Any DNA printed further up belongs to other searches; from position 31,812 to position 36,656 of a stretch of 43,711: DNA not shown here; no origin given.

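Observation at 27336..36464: Tandem giant LamG/PATR/DUF2341 genes share a sharply bounded 652-nt identity tract covering only their C-terminal module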

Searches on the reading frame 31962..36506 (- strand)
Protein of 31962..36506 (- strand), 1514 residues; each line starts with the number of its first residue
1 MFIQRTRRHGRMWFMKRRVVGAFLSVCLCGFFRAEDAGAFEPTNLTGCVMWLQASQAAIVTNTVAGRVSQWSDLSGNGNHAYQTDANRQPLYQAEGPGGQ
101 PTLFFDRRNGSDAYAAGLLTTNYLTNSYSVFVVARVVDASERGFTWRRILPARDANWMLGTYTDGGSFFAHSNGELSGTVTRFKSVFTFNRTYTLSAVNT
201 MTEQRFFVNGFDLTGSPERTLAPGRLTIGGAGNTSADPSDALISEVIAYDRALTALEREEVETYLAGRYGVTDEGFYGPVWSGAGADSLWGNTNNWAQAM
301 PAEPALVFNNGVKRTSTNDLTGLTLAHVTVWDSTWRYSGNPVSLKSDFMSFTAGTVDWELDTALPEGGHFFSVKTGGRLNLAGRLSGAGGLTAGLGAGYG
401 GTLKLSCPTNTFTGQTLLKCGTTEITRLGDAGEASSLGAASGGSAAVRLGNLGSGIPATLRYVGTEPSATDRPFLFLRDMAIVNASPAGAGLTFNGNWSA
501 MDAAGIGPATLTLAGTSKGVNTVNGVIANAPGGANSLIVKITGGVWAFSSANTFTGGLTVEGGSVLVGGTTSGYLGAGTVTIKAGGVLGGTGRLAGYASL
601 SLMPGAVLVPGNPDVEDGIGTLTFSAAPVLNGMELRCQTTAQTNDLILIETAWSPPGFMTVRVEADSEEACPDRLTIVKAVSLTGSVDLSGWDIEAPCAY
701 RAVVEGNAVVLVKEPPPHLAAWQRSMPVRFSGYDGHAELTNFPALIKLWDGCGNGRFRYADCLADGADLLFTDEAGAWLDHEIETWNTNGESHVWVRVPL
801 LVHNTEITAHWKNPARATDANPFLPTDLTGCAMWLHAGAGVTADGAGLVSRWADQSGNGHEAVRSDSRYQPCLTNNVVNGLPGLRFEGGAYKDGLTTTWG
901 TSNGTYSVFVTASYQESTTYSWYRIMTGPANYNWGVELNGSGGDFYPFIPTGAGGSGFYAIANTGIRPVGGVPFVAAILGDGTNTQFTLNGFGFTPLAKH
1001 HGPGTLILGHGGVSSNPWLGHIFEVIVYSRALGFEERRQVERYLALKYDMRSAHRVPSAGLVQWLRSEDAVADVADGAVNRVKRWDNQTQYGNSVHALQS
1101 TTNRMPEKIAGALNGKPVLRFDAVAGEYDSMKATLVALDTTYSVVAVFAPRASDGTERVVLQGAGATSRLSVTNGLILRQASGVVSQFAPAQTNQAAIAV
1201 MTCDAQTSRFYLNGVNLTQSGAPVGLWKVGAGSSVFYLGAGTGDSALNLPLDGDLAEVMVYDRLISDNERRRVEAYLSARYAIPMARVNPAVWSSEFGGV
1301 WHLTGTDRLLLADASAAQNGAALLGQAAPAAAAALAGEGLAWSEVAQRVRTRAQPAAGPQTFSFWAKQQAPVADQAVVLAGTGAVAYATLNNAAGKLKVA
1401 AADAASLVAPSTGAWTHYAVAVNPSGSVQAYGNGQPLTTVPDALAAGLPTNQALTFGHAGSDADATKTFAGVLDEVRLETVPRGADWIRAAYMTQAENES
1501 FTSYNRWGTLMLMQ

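Call 5: search_protein_families(library=pfam, proteins=[window:31962-36506:-], max_evalue=0.01)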
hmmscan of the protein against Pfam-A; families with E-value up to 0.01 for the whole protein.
window:31962-36506:- (1514 aa): 4 families
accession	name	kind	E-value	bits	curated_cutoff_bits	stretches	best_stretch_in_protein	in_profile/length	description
PF13385.13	Laminin_G_3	-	5.5e-28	98.4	27.6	3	1357-1488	16-150/151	Concanavalin A-like lectin/glucanases superfamily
PF10102.14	DUF2341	-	0.0012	19.6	23.4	1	765-814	1-53/84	Domain of unknown function (DUF2341)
PF12951.13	PATR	-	0.0023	18.4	27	1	543-566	6-29/30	Passenger-associated-transport-repeat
PF05099.18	TerB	-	0.0084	16.8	24.4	0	1255-1289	8-42/118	Tellurite resistance protein TerB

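Call 66: search_protein_families(library=ncbifam, proteins=[window:31962-36506:-], max_evalue=0.001)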
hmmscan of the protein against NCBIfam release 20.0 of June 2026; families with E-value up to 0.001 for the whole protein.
window:31962-36506:- (1514 aa): 1 family
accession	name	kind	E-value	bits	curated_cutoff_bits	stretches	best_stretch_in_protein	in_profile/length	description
TIGR02601.1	autotrns_rpt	repeat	1e-05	25.2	19.85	1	538-568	2-32/32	beta strand repeat protein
